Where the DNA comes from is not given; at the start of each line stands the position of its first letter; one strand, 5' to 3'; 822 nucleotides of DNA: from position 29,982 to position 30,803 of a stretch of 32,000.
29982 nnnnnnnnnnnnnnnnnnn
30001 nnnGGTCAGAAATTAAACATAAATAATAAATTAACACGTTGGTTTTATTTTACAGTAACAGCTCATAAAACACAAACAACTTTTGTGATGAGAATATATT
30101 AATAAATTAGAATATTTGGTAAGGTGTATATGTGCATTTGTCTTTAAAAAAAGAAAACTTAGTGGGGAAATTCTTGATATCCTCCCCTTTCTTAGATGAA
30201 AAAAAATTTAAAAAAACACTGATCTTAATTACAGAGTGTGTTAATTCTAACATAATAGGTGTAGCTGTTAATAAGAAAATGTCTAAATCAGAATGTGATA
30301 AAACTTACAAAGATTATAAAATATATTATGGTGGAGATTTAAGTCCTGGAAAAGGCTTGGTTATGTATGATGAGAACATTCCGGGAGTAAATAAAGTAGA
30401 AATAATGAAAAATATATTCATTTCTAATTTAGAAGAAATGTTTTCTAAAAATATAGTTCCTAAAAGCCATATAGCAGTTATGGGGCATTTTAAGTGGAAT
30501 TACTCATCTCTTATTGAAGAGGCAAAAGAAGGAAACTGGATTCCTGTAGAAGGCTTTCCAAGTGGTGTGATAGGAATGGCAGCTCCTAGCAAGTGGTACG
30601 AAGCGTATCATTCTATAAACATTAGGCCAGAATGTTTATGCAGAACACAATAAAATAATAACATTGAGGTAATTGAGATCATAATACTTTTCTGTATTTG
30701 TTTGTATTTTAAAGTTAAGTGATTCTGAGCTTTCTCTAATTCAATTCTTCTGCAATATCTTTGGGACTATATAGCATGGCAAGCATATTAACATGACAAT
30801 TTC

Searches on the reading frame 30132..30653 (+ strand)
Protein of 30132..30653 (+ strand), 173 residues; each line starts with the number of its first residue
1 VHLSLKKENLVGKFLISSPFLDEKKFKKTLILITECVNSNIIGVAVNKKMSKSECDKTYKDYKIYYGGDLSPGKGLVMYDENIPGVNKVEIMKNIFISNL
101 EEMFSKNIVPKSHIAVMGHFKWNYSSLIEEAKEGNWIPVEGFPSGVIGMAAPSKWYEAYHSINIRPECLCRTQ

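Call 11: search_protein_families(library=pfam, proteins=[window:30132-30653:+], max_evalue=0.1)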
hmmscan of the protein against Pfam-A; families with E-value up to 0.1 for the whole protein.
window:30132-30653:+ (173 aa): 1 family
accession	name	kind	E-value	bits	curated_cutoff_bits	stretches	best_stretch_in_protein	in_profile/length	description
PF02622.21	DUF179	-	9e-13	48.9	27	1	19-160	1-154/157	AlgH-like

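Call 42: find_encoding_contigs(protein=window:30132-30653:+, flank=10000, max_places=1)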
Protein window:30132-30653:+ (173 aa): 2 contigs read that carry it; 1 place shown.
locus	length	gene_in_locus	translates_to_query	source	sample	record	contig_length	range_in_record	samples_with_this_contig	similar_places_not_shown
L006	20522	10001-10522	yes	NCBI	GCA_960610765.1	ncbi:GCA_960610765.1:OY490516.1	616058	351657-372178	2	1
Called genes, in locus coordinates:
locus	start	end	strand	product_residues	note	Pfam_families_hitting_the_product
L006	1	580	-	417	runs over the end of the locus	PF00109:ketoacyl-synt, PF02801:Ketoacyl-synt_C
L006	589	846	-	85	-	PF14573:PP-binding_2 (faint), PF00550:PP-binding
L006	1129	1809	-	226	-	PF01259:SAICAR_synt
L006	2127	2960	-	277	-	PF07669:Eco57I (weak), PF06325:PrmA, PF13489:Methyltransf_23, PF05175:MTS, PF13847:Methyltransf_31, PF08242:Methyltransf_12, PF13649:Methyltransf_25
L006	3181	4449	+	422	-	PF00324:AA_permease, PF13520:AA_permease_2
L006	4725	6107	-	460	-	PF00772:DnaB, PF03796:DnaB_C, PF13481:AAA_25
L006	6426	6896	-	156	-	PF01281:Ribosomal_L9_N, PF03948:Ribosomal_L9_C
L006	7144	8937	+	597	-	PF06480:FtsH_ext, PF05496:RuvB_N (faint), PF00004:AAA, PF17862:AAA_lid_3, PF01434:Peptidase_M41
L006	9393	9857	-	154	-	PF05443:ROS_MUCR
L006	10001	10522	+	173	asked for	PF02622:DUF179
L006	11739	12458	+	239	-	PF00119:ATP-synt_A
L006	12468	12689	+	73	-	PF00137:ATP-synt_C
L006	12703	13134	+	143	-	PF02326:YMF19 (weak)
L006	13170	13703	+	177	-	-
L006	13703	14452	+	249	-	PF20772:TACO1_YebC_N, PF01709:Transcrip_reg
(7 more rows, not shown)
